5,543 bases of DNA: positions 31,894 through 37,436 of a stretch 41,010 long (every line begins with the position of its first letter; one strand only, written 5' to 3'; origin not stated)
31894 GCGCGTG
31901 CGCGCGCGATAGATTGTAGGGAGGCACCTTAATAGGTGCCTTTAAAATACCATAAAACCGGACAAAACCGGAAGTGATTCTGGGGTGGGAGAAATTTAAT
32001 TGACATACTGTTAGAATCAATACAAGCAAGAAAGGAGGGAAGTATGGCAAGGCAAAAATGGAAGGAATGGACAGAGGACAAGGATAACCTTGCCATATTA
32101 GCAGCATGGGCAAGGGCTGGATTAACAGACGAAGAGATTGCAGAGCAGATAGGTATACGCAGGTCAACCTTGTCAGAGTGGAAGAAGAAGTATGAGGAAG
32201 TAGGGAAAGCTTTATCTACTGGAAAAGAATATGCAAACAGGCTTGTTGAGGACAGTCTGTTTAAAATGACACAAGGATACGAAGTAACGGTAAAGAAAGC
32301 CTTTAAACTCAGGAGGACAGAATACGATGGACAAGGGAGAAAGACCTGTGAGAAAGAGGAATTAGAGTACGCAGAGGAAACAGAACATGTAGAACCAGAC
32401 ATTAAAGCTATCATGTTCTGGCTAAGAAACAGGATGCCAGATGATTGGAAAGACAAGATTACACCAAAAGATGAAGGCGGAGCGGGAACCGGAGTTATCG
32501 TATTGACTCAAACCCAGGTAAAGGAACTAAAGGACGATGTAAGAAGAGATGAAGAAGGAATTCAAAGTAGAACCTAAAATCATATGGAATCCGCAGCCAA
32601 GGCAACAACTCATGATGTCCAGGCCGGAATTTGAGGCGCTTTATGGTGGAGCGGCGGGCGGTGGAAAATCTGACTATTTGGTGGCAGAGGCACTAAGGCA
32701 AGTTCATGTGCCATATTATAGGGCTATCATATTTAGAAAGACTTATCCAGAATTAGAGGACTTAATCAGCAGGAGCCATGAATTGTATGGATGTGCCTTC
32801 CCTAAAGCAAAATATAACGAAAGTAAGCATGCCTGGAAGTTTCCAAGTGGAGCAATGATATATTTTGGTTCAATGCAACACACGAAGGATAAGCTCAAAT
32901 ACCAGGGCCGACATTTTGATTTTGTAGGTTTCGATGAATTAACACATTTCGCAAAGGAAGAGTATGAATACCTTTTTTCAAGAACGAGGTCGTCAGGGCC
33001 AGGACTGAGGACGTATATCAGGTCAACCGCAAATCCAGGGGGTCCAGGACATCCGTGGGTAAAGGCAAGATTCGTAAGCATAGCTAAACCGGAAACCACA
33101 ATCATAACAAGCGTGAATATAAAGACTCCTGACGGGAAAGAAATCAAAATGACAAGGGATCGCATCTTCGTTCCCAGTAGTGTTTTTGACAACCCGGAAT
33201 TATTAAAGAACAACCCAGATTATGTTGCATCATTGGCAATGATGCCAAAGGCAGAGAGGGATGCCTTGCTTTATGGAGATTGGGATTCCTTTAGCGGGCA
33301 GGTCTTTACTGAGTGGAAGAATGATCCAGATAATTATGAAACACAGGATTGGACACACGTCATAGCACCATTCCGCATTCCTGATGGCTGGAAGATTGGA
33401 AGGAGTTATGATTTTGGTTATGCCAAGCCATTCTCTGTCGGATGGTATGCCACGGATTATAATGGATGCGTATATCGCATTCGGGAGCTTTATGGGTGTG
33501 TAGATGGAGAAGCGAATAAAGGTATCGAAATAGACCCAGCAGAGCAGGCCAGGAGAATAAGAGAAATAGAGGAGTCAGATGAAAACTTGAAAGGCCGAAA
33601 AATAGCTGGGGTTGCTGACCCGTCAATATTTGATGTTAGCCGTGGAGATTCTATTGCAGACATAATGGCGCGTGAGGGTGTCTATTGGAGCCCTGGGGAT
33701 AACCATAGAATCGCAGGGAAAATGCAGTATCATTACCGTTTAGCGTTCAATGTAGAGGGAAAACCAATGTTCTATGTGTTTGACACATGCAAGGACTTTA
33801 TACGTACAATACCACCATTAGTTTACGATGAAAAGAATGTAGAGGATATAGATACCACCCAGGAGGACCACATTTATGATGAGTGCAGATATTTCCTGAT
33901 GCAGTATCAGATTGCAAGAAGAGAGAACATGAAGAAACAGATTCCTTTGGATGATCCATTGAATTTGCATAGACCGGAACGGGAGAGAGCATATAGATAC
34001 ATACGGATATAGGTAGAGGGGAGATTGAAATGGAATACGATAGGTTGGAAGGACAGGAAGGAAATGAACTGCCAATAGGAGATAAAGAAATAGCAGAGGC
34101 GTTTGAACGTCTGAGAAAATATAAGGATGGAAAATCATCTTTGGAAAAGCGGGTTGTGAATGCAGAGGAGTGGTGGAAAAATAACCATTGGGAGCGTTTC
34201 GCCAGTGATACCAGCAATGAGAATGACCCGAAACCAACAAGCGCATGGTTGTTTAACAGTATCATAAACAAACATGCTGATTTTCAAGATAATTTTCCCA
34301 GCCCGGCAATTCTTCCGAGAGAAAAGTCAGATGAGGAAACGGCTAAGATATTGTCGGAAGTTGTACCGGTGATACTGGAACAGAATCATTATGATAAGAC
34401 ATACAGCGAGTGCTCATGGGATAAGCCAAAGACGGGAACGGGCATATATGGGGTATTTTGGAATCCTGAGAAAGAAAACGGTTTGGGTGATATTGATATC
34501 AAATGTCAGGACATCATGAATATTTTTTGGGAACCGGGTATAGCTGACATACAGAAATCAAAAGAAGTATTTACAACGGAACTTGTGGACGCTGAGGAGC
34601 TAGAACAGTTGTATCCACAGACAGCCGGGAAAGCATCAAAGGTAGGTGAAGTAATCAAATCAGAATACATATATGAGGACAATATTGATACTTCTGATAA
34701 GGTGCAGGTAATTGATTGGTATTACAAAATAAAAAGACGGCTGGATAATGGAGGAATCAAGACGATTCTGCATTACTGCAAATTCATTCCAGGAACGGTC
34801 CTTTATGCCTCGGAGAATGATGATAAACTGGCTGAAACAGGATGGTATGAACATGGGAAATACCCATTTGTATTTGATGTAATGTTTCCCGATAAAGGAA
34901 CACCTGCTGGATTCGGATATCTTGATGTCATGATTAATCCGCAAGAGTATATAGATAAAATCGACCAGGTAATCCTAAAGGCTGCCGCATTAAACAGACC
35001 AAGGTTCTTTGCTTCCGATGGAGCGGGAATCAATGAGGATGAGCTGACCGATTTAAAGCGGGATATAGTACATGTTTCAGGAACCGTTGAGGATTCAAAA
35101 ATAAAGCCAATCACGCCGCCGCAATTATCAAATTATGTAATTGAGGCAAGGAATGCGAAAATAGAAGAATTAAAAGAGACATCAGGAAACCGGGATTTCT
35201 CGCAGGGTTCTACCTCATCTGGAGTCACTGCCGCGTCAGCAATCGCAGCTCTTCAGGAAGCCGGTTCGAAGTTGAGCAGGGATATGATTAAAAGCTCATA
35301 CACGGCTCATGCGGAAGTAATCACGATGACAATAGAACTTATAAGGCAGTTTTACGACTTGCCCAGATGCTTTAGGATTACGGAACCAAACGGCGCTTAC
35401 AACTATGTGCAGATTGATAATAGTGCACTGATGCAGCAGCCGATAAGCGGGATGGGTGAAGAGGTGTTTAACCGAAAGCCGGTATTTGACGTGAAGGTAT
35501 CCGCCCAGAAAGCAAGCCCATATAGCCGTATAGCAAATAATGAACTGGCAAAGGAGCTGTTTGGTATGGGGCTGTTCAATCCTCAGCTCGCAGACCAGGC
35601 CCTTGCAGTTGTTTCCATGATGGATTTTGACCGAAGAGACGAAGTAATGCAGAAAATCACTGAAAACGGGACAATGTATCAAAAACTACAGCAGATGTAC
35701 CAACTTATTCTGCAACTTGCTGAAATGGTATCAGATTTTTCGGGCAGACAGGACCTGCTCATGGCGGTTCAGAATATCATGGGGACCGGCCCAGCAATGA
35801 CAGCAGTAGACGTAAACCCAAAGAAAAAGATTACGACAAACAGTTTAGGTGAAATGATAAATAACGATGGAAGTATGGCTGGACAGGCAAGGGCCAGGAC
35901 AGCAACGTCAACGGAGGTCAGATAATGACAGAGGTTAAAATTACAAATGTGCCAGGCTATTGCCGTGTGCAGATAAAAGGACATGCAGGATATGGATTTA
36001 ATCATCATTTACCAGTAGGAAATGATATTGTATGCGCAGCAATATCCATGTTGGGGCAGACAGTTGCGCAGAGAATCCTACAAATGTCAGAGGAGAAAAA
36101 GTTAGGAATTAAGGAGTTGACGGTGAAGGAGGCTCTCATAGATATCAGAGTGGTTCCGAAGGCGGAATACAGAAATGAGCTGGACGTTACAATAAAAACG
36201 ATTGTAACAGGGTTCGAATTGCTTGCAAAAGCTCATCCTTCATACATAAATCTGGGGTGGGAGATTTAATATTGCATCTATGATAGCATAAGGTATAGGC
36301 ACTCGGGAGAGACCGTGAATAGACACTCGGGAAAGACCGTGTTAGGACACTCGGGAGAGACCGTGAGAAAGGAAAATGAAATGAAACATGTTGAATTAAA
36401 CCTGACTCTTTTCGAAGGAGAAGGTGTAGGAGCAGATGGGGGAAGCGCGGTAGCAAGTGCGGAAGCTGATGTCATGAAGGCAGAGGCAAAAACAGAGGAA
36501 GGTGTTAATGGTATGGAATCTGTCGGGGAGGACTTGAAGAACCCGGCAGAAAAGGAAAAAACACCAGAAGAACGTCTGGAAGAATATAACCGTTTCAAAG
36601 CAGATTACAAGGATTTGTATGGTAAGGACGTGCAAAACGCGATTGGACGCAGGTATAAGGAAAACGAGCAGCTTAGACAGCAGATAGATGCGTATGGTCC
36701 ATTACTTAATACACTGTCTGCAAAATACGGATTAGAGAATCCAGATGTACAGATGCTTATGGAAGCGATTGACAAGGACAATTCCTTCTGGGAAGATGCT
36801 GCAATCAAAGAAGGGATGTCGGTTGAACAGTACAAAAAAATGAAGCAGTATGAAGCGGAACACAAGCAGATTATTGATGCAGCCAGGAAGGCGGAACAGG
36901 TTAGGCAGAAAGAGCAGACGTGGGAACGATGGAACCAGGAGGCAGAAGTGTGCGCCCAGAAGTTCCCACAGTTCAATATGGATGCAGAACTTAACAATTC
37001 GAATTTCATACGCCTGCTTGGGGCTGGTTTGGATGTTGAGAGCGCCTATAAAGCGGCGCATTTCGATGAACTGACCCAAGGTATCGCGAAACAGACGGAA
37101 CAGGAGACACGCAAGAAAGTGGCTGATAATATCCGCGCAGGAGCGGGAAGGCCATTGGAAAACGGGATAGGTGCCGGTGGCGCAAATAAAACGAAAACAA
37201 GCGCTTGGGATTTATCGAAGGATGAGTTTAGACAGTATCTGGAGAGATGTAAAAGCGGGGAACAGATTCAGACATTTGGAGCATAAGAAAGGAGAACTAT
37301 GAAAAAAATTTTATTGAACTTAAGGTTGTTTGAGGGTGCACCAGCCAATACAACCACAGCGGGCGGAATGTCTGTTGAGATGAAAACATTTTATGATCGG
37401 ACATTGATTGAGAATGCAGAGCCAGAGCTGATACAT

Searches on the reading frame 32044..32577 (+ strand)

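Call 7: search_protein_families(library=phrogs, proteins=[window:32044-32577:+], max_evalue=0.001)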
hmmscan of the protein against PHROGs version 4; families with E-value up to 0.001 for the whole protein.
window:32044-32577:+ (177 aa): 12 families
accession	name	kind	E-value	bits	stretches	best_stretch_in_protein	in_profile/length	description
phrog_309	-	head and packaging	4e-41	143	1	1-167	133-289/319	terminase small subunit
phrog_28310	-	unknown function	5.9e-14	53.2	1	5-70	3-67/76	-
phrog_23444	-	head and packaging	1.2e-07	32.8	1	32-156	3-119/126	terminase small subunit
phrog_26539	-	unknown function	8.8e-07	29.6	1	24-85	30-91/241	-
phrog_2538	-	head and packaging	9.8e-07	29.9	1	14-51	6-43/129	terminase small subunit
phrog_4102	-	head and packaging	8.2e-06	27.1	1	16-155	20-130/166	terminase small subunit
phrog_7344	-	head and packaging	5.2e-05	24.5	1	27-54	29-55/161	terminase small subunit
phrog_4494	-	unknown function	0.00012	23.6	1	25-74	17-66/109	-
phrog_4151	-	DNA, RNA and nucleotide metabolism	0.00025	21.9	1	26-50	20-44/154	DNA binding protein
phrog_664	-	DNA, RNA and nucleotide metabolism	0.00045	21.1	1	13-55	87-129/210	DNA binding protein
phrog_26445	-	unknown function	0.00047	21.6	1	14-76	5-67/101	-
phrog_5229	-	unknown function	0.00058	20.9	1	23-52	78-107/127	-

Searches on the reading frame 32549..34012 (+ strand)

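Call 7: search_protein_families(library=phrogs, proteins=[window:32549-34012:+], max_evalue=0.001)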
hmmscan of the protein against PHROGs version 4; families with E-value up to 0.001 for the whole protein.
window:32549-34012:+ (487 aa): 6 families
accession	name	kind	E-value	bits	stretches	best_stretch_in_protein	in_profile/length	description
phrog_979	-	head and packaging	4.4e-61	208.3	1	3-308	142-460/642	terminase large subunit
phrog_2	-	head and packaging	7.6e-42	145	1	8-460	260-600/807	terminase large subunit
phrog_9526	-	head and packaging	1.3e-27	98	1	12-158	7-161/280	terminase large subunit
phrog_3717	-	head and packaging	3.6e-08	34.2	1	27-190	24-190/277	terminase large subunit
phrog_5653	-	head and packaging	1.4e-07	32.5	1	268-463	17-190/199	terminase large subunit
phrog_10250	-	head and packaging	1e-06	29.7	1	288-460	51-223/228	terminase large subunit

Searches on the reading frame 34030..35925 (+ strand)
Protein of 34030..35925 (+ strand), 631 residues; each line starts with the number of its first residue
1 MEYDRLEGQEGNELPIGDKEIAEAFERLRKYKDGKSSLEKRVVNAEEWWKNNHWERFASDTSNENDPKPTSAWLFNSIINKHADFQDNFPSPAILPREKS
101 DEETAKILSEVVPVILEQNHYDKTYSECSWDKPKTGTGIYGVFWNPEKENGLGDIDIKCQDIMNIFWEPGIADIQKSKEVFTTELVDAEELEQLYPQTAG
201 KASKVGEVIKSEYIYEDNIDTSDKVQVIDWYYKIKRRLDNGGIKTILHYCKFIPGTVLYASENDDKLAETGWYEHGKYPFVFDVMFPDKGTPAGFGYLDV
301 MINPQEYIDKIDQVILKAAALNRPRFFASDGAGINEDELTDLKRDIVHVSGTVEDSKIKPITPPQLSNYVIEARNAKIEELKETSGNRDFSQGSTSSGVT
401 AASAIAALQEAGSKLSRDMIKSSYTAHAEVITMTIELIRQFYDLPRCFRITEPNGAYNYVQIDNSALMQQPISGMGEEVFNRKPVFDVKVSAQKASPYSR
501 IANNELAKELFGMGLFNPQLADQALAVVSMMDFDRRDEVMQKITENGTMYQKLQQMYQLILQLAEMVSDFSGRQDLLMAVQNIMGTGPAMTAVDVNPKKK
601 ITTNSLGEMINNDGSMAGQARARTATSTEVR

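Call 7: search_protein_families(library=phrogs, proteins=[window:34030-35925:+], max_evalue=0.001)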
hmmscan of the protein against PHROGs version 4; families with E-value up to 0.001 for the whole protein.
window:34030-35925:+ (631 aa): 2 families
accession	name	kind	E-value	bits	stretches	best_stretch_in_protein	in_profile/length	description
phrog_156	-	head and packaging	1.6e-85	288.9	1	30-558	7-575/681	portal protein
phrog_1216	-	head and packaging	6.6e-08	32.5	1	186-452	253-523/714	portal protein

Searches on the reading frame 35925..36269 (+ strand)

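Call 7: search_protein_families(library=phrogs, proteins=[window:35925-36269:+], max_evalue=0.001)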
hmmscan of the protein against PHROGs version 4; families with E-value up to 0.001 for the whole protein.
window:35925-36269:+ (114 aa): 1 family
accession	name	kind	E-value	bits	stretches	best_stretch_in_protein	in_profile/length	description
phrog_4478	-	other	3.2e-15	57.2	1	1-110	1-98/102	peptidase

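Call 99: search_protein_families(library=pfam, proteins=[window:35925-36269:+], max_evalue=0.05)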
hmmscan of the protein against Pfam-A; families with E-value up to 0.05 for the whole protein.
window:35925-36269:+ (114 aa): 1 family
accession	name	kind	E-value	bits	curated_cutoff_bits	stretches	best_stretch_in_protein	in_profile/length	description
PF04327.17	Peptidase_Prp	-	2.5e-14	53.7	27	1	1-109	1-90/90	Cysteine protease Prp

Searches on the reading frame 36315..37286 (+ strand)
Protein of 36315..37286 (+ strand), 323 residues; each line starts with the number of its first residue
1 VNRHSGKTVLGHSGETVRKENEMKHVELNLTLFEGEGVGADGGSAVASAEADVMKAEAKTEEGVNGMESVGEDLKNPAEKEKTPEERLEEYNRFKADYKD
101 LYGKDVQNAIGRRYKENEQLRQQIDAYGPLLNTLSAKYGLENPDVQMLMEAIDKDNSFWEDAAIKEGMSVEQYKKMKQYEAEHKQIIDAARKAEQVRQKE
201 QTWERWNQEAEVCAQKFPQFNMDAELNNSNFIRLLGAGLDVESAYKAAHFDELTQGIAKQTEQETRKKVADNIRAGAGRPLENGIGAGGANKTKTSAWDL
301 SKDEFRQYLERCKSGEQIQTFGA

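Call 7: search_protein_families(library=phrogs, proteins=[window:36315-37286:+], max_evalue=0.001)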
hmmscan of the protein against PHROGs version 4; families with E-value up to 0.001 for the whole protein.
window:36315-37286:+ (323 aa): 1 family
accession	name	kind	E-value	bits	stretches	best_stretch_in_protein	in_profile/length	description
phrog_13908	-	unknown function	4.1e-73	247.3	1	27-319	3-291/294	-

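Call 99: search_protein_families(library=pfam, proteins=[window:36315-37286:+], max_evalue=0.05)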
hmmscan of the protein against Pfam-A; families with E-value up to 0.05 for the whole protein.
window:36315-37286:+ (323 aa): 1 family
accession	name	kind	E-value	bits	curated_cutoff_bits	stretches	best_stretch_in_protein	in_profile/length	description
PF08671.16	SinI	-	0.041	14.1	31.4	0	300-311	17-28/28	Anti-repressor SinI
